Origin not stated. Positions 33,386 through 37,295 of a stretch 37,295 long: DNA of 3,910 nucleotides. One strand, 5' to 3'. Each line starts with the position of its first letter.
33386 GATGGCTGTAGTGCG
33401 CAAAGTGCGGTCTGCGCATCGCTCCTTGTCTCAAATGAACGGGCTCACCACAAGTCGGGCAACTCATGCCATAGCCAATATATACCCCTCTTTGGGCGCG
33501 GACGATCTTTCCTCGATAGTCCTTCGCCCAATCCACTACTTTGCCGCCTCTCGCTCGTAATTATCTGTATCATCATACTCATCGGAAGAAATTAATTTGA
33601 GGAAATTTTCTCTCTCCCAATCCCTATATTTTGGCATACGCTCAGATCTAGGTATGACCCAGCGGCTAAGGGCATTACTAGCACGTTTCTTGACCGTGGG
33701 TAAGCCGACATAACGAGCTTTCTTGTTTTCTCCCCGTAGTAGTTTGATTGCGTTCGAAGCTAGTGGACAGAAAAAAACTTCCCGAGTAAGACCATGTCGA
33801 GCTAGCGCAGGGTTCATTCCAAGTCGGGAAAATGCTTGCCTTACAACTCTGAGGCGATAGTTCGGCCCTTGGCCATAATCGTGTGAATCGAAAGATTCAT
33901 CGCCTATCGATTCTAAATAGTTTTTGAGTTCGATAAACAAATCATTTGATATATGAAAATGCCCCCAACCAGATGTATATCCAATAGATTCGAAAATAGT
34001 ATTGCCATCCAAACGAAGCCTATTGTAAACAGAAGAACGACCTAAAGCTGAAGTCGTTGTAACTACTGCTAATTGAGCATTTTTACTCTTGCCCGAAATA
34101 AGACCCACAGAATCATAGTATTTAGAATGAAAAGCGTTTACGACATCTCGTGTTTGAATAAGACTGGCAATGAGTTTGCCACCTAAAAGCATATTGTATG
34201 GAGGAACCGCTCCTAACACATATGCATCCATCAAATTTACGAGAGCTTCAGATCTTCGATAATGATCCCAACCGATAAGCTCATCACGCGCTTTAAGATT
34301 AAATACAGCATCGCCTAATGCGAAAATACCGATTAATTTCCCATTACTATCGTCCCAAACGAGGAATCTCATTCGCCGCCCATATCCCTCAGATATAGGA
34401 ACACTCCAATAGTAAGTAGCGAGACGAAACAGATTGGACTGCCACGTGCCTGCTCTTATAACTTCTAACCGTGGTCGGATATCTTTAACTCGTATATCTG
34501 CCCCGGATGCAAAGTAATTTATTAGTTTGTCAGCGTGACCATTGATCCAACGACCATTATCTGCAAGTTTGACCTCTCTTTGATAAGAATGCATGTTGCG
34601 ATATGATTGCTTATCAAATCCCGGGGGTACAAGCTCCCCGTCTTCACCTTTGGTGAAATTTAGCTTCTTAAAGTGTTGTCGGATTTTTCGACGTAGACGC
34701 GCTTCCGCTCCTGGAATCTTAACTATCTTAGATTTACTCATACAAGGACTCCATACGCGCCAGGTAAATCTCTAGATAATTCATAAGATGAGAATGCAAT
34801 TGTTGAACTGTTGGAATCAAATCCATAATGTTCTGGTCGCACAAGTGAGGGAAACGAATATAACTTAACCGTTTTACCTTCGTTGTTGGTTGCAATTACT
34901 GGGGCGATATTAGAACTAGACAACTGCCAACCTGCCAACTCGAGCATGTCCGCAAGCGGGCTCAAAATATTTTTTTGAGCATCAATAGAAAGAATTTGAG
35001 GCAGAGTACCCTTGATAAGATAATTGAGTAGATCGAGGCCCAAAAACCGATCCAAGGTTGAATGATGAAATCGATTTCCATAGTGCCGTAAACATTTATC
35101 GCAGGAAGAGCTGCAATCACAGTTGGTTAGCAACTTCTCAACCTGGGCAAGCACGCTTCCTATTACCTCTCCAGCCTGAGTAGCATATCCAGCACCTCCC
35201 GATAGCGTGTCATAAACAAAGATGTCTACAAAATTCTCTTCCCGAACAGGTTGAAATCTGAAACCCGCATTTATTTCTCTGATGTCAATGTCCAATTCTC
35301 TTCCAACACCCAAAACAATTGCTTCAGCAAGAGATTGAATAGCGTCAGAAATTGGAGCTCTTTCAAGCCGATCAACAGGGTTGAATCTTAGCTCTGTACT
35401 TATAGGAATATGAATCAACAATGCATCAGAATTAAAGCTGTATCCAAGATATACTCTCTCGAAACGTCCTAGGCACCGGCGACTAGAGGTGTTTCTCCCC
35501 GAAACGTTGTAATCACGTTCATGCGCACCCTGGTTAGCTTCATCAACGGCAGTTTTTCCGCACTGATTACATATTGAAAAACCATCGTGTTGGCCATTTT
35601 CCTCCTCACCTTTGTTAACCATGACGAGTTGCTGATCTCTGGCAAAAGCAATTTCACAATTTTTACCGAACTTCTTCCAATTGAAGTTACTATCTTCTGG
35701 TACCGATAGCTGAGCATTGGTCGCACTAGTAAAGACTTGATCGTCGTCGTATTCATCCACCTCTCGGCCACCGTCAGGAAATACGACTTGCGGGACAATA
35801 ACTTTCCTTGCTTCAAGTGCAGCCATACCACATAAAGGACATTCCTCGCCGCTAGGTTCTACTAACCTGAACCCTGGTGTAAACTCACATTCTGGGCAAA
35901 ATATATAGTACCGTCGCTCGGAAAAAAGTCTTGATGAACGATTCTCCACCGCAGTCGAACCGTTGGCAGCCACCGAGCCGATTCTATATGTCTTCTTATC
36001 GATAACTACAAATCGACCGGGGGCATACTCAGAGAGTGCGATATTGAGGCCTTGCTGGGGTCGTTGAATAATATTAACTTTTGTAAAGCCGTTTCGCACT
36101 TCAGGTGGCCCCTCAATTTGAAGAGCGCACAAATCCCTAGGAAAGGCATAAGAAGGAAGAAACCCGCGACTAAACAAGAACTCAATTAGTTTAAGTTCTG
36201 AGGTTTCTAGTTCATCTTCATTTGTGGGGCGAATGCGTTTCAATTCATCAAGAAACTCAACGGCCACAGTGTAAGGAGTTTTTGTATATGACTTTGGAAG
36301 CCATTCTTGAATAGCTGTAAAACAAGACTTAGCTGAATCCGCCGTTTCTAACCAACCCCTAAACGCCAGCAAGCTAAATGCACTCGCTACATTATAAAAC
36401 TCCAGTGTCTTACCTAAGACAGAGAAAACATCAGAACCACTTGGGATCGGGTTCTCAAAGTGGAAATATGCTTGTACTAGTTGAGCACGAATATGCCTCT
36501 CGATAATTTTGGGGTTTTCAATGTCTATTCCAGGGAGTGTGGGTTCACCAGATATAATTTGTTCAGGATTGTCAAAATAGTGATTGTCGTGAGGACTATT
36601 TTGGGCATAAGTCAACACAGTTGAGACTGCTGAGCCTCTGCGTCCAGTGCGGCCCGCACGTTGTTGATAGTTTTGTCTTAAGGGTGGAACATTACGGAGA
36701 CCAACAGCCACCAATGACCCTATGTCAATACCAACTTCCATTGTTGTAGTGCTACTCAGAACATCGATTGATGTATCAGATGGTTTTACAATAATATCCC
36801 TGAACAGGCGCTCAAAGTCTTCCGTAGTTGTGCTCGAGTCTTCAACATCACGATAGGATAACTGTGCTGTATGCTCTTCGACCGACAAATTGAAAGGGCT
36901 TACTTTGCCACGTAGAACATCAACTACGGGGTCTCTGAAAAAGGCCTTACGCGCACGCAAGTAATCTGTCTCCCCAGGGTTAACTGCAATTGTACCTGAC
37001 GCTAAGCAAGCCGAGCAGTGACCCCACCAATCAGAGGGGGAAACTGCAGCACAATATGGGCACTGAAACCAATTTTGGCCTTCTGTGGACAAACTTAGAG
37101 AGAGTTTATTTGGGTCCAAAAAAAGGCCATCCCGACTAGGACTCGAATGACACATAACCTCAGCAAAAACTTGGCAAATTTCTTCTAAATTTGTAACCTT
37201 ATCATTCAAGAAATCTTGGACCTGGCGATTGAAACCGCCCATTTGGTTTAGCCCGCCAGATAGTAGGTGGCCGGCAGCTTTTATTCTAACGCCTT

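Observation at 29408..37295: Druantia-like operon with permuted order: helicase-DUF1998 first, then DUF4338, then two unknown proteins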

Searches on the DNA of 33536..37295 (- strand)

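Call 29: search_dna_similar(query=window:33536-37295:-, collection=ecoli_genomes, mode=distant, max_rows=12)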
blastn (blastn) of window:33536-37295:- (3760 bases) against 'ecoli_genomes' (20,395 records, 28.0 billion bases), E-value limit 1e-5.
Records with a match: 64; places in all: 64; records where one place covers at least 80% of the query: 0.
Genomes with a match: 64 of 5426; with a place that covers at least 80% of the query: 0. Places per genome that has any: lowest 1, median 1, highest 1. On chromosomes: 64 places; on plasmids: 0.
Best place of each record, by identity: 60-80% 64.
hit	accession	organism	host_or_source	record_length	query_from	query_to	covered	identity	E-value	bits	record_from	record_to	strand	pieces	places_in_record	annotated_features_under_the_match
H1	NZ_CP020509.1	Escherichia coli strain 165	Homo sapiens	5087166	3285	3367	2%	78.6%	4e-6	64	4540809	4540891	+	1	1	druA: Druantia anti-phage system protein DruA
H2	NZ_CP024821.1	Escherichia coli strain CREC-591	Homo sapiens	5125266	3285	3367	2%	78.6%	4e-6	64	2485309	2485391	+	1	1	druA: Druantia anti-phage system protein DruA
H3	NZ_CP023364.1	Escherichia coli strain 144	canine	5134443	3285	3367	2%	78.6%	4e-6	64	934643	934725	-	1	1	druA: Druantia anti-phage system protein DruA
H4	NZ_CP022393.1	Escherichia coli strain E62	rat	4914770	3285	3367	2%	78.6%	4e-6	64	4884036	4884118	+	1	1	druA: Druantia anti-phage system protein DruA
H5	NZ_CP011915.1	Escherichia coli strain PSUO2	Gallus gallus domesticus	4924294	3285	3367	2%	78.6%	4e-6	64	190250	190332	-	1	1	druA: Druantia anti-phage system protein DruA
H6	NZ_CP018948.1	Escherichia coli strain Ecol_224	Homo sapiens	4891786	3285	3367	2%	78.6%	4e-6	64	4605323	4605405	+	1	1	druA: Druantia anti-phage system protein DruA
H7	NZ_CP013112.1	Escherichia coli strain YD786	Homo sapiens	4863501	3285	3367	2%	78.6%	4e-6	64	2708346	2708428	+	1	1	druA: Druantia anti-phage system protein DruA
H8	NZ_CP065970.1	Escherichia coli strain FDAARGOS_1058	missing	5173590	3285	3367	2%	78.6%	4e-6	64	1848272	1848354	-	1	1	druA: Druantia anti-phage system protein DruA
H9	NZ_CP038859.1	Escherichia coli strain 357900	Homo sapiens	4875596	3285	3367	2%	78.6%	4e-6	64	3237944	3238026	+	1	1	druA: Druantia anti-phage system protein DruA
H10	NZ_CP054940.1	Escherichia coli strain MS6192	Homo sapiens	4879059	3285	3367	2%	78.6%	4e-6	64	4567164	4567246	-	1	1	druA: Druantia anti-phage system protein DruA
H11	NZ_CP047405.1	Escherichia coli strain MS6193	Homo sapiens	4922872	3285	3367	2%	78.6%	4e-6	64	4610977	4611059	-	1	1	druA: Druantia anti-phage system protein DruA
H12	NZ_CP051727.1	Escherichia coli strain SCU-111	Homo sapiens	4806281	3285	3367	2%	78.6%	4e-6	64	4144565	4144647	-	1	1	druA: Druantia anti-phage system protein DruA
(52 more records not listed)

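Call 31: get_annotated_region(hit=H1, flank=15000)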
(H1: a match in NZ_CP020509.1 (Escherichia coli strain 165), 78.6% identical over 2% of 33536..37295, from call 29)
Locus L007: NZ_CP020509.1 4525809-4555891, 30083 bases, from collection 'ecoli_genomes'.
description: Escherichia coli strain 165 chromosome, complete genome
organism: Escherichia coli strain 165 (NCBI taxid 562)
replicon: chromosome; assembly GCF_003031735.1
host: Homo sapiens; source: abdominal; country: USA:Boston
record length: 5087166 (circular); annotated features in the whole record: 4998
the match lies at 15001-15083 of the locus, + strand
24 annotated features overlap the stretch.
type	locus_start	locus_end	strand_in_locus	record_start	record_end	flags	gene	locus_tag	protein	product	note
CDS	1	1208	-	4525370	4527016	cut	groL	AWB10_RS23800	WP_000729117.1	chaperonin GroEL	60 kDa chaperone family; promotes refolding of misfolded polypeptides especially under stressful conditions; forms two ...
CDS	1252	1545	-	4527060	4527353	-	groS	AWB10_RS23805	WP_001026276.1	co-chaperone GroES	-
CDS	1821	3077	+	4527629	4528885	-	yjeH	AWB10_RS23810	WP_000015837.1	L-methionine/branched-chain amino acid transporter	-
CDS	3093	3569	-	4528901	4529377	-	fxsA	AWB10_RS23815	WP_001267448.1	FxsA family protein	-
CDS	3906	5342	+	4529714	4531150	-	aspA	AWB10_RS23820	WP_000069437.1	aspartate ammonia-lyase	-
CDS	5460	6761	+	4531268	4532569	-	dcuA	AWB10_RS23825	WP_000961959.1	anaerobic C4-dicarboxylate transporter DcuA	-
CDS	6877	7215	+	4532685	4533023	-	cutA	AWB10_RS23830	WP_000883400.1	divalent cation tolerance protein CutA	-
CDS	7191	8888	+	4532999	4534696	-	dsbD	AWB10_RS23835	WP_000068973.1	protein-disulfide reductase DsbD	-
CDS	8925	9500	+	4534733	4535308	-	dicD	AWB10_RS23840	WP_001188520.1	transcriptional regulator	-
tRNA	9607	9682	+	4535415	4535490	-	-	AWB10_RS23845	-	tRNA-Phe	-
CDS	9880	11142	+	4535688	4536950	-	-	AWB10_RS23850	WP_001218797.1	tyrosine-type recombinase/integrase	-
CDS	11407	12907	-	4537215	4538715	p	-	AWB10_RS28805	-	phosphoethanolamine transferase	frameshifted; internal stop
CDS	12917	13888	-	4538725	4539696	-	-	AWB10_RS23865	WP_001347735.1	IS481-like element ISEc18 family transposase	-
CDS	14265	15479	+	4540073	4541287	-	druA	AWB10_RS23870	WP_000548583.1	Druantia anti-phage system protein DruA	-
CDS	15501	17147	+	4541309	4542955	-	druB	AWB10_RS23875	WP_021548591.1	Druantia anti-phage system protein DruB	-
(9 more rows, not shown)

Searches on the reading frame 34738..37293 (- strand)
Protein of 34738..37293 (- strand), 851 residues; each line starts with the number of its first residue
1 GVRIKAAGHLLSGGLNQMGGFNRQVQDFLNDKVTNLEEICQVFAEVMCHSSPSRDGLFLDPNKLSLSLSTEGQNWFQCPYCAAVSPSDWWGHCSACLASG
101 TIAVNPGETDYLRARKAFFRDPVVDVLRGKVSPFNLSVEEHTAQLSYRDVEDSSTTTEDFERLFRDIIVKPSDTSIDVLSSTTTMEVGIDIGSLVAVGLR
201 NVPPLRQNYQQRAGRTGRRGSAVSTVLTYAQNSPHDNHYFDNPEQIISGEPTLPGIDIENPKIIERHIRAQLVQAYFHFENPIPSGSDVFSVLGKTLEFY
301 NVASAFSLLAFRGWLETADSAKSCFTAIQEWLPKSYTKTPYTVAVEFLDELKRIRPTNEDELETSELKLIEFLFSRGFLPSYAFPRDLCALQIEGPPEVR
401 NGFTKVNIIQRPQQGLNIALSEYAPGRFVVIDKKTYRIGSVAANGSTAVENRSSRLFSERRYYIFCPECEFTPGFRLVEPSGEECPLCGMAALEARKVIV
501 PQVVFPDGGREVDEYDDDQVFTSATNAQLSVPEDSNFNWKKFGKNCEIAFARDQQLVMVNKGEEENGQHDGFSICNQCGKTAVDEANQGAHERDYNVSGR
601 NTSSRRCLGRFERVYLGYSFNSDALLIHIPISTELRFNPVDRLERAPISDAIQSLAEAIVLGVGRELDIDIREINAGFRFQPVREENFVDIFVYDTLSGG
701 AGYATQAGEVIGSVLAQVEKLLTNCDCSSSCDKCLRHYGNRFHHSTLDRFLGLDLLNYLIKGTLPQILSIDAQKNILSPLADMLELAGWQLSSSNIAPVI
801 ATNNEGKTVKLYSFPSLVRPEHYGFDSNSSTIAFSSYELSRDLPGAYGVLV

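Call 5: search_protein_families(library=pfam, proteins=[window:34738-37293:-], max_evalue=0.1)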
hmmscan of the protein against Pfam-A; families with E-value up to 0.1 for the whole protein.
window:34738-37293:- (851 aa): 2 families
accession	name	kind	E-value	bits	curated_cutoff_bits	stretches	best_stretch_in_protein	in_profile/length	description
PF09369.15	MZB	-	2e-11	44.9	24.2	1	656-735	2-80/80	MrfA Zn-binding domain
PF00271.37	Helicase_C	-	6.3e-07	30.1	23.5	1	164-220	58-110/110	Helicase conserved C-terminal domain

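Call 6: search_protein_families(library=padloc, proteins=[window:34738-37293:-], max_evalue=0.1)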
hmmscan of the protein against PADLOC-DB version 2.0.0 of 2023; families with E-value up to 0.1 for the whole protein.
window:34738-37293:- (851 aa): 26 families (the best 25 are shown)
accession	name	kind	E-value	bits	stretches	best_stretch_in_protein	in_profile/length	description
PDLC00013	DruE1|DruE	-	2.4e-268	892.3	1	3-847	910-1767/1776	SNF2 family N-terminal domain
PDLC00014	DruE2|DruE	-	8.1e-97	323.3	1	24-771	1056-1822/1928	SNF2 family N-terminal domain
PDLC00015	DruE2|DruE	-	1.7e-87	292.5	1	37-773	1043-1786/1887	SNF2 family N-terminal domain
PDLC00051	DruE4|DruE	-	3.1e-80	268.3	1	43-784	1005-1739/1829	SNF2 family N-terminal domain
PDLC00037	DruE3|DruE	-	3.7e-77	258.3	1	138-764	1033-1682/2055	SNF2 family N-terminal domain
PDLC00036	DruE3|DruE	-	8.2e-54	180.3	2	358-783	1259-1678/2023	SNF2 family N-terminal domain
PDLC00035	DruE3|DruE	-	6.5e-41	138.1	2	136-278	1034-1162/1460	SNF2 family N-terminal domain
PDLC02569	DrmA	-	6.5e-08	28.8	1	123-240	784-893/1095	DrmA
PDLC02503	BrxHI|BrxHII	-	1.4e-07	28.3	1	178-230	301-353/698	BrxHI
PDLC02570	DrmA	-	7.2e-07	25.9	1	158-243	564-648/851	DrmA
PDLC03960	SngC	-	3.6e-06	24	1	172-235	315-377/720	-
PDLC02501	BrxHI|BrxHII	-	0.00024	17.3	1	179-226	302-349/925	BrxHI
PDLC02867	DpdF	-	0.0007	16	1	165-233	414-482/855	DpdF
PDLC02895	DpdJ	-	0.00086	14.2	1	176-249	1286-1360/2112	DpdJ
PDLC01769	Cas3g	-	0.0011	15.7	1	164-230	317-380/836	-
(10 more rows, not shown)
